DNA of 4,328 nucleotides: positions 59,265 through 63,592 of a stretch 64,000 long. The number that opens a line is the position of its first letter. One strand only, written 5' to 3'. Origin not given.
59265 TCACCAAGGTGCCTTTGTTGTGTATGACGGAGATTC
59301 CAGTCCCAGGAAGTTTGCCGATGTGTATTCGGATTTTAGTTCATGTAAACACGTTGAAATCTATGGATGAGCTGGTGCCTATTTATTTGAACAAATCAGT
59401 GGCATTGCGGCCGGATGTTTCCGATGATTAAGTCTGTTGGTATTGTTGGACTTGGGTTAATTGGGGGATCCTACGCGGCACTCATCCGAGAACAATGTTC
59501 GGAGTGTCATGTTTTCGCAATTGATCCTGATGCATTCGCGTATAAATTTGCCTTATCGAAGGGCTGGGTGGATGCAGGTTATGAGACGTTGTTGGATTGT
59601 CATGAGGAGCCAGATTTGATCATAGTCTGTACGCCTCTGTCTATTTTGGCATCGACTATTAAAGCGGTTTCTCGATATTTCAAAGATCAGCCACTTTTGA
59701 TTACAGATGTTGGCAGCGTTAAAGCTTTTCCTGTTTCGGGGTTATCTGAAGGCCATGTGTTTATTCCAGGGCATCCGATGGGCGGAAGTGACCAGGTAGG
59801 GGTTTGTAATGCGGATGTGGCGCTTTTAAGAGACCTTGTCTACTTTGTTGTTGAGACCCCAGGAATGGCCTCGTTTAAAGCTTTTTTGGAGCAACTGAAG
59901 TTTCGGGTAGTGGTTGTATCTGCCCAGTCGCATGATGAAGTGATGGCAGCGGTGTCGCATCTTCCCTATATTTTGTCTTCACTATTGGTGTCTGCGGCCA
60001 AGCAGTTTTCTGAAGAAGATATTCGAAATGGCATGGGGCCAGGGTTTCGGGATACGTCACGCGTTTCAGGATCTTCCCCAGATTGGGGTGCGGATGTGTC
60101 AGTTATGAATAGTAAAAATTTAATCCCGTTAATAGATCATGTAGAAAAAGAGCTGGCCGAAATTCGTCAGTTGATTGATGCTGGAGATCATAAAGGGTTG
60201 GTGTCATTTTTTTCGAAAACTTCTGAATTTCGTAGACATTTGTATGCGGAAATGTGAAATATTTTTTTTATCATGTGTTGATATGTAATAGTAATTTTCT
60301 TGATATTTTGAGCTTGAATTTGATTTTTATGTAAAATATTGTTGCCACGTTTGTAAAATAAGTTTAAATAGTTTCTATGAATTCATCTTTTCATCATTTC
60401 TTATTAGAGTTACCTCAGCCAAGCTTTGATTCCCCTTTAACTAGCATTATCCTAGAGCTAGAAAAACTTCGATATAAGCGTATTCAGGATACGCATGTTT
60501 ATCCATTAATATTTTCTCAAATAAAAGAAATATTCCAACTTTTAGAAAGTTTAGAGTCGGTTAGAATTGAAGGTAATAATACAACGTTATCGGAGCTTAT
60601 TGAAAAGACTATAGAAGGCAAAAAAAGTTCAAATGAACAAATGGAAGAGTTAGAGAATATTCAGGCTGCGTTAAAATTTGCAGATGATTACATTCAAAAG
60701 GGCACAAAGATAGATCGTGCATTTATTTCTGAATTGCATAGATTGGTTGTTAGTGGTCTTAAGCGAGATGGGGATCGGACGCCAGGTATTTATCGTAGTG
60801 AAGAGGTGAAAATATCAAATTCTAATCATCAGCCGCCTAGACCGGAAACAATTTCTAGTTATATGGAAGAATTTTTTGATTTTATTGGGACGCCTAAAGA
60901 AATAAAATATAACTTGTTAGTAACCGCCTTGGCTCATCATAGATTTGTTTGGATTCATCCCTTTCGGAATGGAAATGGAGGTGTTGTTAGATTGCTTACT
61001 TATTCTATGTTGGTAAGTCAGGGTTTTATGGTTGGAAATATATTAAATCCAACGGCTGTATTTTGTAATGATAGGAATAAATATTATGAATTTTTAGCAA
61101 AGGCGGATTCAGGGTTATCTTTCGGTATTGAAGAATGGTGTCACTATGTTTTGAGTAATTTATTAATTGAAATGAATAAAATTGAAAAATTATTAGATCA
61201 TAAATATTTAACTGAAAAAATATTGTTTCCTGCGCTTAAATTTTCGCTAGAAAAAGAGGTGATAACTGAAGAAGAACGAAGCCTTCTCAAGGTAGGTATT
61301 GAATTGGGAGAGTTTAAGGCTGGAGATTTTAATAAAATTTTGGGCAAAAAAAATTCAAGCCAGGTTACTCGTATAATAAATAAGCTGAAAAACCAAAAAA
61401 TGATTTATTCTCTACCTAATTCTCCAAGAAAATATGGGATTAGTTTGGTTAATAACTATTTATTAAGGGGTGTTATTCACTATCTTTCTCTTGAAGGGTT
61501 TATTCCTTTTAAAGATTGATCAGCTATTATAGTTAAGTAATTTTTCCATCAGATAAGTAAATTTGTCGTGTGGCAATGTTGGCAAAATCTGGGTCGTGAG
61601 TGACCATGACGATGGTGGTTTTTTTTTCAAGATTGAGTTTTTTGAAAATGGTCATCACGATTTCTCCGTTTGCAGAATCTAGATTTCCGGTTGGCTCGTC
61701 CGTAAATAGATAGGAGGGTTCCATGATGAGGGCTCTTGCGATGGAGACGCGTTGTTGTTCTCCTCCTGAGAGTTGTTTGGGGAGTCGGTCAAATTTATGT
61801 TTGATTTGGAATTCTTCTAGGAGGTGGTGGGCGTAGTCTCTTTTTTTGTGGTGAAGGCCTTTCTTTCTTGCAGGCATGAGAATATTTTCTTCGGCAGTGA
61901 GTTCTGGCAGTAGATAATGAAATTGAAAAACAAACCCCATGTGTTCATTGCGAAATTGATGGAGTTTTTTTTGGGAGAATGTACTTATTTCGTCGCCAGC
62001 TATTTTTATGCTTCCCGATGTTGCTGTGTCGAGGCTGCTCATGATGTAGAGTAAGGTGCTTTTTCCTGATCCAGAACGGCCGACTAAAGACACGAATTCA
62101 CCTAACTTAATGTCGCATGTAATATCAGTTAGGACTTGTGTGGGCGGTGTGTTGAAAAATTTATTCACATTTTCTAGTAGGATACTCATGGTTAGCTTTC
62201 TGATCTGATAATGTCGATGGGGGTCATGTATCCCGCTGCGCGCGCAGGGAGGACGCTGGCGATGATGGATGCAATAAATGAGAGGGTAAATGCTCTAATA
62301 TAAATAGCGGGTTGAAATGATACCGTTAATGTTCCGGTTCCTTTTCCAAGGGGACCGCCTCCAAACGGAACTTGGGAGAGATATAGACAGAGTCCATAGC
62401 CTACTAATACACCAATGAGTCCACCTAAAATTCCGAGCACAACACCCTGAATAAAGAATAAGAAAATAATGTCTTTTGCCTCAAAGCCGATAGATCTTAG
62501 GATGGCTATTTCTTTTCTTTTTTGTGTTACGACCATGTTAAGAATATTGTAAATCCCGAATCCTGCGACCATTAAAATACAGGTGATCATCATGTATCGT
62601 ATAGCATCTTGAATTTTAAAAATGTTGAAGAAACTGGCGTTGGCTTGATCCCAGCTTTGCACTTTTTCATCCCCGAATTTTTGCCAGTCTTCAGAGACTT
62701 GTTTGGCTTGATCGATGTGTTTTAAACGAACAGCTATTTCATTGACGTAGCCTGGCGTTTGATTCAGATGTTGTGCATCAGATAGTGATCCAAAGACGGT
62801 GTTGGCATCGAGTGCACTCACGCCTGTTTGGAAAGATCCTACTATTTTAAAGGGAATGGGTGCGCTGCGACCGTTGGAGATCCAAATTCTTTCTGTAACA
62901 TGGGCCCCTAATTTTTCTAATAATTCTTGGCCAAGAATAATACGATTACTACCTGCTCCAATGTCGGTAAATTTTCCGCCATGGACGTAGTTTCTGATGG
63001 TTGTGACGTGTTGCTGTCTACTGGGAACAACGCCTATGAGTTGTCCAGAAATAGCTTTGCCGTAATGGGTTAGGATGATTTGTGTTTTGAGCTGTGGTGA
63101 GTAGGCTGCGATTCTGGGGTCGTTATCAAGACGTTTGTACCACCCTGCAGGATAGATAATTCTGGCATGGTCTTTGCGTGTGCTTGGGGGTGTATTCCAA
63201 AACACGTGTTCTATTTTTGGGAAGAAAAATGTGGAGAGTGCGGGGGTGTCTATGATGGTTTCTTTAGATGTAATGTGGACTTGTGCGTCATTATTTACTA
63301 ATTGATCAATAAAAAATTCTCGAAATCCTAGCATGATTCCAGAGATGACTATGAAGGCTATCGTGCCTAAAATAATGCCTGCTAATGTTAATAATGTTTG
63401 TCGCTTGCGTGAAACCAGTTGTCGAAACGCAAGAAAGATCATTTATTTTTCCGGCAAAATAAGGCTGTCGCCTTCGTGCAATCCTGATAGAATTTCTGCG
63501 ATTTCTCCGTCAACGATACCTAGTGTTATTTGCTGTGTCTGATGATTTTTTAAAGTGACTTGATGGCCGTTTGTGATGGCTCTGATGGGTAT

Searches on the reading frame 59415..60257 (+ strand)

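Call 83: search_protein_families(library=pfam, proteins=[window:59415-60257:+], max_evalue=0.00001)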
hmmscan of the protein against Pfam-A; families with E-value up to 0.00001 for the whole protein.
window:59415-60257:+ (280 aa): 2 families
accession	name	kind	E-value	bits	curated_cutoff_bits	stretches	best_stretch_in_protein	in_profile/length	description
PF20463.3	PDH_C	-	8.4e-20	71.4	22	1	170-266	2-100/102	Prephenate dehydrogenase, dimerization domain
PF02153.23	PDH_N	-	1.4e-17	64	26.5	1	21-161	2-141/154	Prephenate dehydrogenase, nucleotide-binding domain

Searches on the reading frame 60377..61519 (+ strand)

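Call 38: search_protein_families(library=pfam, proteins=[window:60377-61519:+], max_evalue=0.00001)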
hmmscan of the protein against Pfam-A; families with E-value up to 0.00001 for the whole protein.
window:60377-61519:+ (380 aa): 1 family
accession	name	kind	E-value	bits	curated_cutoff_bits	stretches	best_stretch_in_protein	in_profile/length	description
PF02661.23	Fic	-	6.8e-16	59.3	24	1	112-212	2-93/93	Fic/DOC family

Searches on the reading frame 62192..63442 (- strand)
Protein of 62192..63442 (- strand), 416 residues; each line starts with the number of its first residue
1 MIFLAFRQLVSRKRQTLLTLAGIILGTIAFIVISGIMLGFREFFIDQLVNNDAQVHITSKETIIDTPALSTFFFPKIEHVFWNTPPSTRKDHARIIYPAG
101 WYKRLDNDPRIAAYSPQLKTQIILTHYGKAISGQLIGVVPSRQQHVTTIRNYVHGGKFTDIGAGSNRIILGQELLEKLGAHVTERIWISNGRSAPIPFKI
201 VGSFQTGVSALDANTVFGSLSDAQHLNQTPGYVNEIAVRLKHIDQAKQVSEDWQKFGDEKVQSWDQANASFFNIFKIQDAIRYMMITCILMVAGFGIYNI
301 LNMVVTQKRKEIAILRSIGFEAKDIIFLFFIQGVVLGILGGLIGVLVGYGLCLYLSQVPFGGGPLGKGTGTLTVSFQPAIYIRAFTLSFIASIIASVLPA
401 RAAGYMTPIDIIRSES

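Call 83: search_protein_families(library=pfam, proteins=[window:62192-63442:-], max_evalue=0.00001)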
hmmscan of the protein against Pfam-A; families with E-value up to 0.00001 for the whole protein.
window:62192-63442:- (416 aa): 2 families
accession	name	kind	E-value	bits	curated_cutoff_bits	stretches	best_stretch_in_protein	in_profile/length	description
PF12704.14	MacB_PCD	-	1.1e-19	72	27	1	16-254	1-205/207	MacB-like periplasmic core domain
PF02687.27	FtsX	-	4.9e-17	62.5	25.5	1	284-407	2-119/120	FtsX-like permease C-terminal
